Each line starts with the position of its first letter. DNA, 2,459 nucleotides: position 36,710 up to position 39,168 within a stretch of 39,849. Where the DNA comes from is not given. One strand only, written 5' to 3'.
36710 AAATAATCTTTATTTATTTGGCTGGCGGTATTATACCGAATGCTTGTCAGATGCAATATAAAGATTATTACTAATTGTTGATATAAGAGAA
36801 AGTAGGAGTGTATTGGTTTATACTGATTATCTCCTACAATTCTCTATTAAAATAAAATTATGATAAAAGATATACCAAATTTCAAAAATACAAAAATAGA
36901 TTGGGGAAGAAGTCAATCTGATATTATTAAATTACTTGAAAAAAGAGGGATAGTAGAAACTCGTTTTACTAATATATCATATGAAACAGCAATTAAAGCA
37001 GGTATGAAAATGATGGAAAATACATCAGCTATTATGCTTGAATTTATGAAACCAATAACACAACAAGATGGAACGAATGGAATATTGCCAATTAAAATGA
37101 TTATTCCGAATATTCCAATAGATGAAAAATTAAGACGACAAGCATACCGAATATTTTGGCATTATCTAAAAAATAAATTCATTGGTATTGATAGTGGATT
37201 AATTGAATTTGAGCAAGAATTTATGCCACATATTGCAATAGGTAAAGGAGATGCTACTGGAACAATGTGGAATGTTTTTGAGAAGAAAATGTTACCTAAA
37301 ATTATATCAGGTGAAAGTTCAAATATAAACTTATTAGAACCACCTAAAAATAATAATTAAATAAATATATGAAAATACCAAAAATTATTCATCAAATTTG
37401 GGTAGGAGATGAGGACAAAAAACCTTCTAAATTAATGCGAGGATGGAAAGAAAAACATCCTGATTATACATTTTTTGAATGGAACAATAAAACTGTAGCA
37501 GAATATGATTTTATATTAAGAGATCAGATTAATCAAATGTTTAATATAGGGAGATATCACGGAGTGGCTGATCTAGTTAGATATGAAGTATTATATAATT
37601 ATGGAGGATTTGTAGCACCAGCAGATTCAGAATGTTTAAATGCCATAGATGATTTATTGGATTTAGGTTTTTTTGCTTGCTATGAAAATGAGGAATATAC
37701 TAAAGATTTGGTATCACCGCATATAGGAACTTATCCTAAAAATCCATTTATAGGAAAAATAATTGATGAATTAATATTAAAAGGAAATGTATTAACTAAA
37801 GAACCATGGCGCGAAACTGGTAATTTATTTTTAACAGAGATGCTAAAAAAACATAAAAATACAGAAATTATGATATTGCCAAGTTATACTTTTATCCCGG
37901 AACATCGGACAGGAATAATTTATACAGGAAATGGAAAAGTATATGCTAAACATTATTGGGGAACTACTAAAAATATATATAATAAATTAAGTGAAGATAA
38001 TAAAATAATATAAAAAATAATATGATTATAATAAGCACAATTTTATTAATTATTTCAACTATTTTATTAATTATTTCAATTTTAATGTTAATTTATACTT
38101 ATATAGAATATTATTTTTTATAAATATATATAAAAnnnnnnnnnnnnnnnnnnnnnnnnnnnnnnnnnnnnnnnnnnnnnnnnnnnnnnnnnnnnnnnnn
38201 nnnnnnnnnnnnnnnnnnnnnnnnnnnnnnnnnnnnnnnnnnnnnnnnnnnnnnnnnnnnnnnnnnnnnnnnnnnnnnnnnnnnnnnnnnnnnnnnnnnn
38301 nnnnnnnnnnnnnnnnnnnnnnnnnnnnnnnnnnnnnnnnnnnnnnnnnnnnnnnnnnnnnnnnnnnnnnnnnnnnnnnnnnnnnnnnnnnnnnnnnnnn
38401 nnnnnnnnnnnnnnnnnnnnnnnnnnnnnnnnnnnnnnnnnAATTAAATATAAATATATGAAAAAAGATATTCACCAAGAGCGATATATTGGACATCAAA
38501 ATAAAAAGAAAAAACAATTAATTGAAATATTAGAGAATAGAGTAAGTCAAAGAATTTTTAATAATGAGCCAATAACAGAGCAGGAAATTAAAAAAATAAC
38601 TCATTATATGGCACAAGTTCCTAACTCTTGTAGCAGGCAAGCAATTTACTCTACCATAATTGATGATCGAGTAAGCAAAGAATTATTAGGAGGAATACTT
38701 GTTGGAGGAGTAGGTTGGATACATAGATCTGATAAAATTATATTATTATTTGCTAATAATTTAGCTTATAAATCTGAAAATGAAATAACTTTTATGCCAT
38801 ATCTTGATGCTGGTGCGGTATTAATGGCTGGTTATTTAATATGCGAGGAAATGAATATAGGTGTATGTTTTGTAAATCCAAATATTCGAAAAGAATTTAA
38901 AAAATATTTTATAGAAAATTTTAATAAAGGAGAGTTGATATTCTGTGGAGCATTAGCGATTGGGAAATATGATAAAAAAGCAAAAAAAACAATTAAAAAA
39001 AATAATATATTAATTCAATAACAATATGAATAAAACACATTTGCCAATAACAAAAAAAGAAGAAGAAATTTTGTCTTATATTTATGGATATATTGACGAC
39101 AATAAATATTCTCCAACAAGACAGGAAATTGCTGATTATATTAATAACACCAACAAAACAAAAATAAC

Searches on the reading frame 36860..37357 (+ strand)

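Call 7: search_protein_families(library=phrogs, proteins=[window:36860-37357:+], max_evalue=0.001)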
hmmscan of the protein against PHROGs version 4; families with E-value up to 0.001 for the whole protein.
window:36860-37357:+ (166 aa): 1 family
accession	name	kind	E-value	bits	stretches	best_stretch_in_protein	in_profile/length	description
phrog_17260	-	unknown function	0.00038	21.4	0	9-134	6-129/158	-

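Call 82: search_protein_families(library=pfam, proteins=[window:36860-37357:+], max_evalue=0.01)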
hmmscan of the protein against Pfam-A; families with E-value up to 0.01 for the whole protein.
window:36860-37357:+ (166 aa): 0 families

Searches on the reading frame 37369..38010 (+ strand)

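Call 7: search_protein_families(library=phrogs, proteins=[window:37369-38010:+], max_evalue=0.001)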
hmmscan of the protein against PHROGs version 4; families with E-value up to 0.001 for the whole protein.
window:37369-38010:+ (214 aa): 1 family
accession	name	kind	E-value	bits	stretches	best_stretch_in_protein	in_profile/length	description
phrog_28262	-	unknown function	1.2e-06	28.1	1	3-133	2-137/765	-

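Call 82: search_protein_families(library=pfam, proteins=[window:37369-38010:+], max_evalue=0.01)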
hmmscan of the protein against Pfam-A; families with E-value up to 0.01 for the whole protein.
window:37369-38010:+ (214 aa): 2 families
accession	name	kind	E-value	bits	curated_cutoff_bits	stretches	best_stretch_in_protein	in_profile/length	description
PF04488.21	Gly_transf_sug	-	2.5e-08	34.9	23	1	20-97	5-87/93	Glycosyltransferase sugar-binding region containing DXD motif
PF05704.18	Caps_synth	-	0.0008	19.3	24.5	1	4-110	47-157/278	Capsular polysaccharide synthesis protein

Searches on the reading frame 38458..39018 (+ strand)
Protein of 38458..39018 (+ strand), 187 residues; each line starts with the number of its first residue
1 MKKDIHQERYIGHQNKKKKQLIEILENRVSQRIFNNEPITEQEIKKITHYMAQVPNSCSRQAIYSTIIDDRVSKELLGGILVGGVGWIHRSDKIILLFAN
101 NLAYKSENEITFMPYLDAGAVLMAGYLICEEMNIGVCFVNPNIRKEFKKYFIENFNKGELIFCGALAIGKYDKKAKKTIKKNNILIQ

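Call 7: search_protein_families(library=phrogs, proteins=[window:38458-39018:+], max_evalue=0.001)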
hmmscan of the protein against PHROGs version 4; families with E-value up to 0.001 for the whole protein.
window:38458-39018:+ (187 aa): 1 family
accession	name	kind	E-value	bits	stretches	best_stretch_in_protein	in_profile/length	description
phrog_18935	-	other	0.00086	20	0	20-107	1-86/209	nitroreductase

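Call 82: search_protein_families(library=pfam, proteins=[window:38458-39018:+], max_evalue=0.01)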
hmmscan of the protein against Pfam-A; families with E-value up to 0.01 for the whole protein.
window:38458-39018:+ (187 aa): 2 families
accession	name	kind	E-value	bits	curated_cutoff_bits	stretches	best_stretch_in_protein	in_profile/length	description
PF00881.29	Nitroreductase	-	4.5e-10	40.4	23.5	2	26-70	2-47/167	Nitroreductase family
PF14512.11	TM1586_NiRdase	-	0.00071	19.7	27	1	21-178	2-140/215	Putative TM nitroreductase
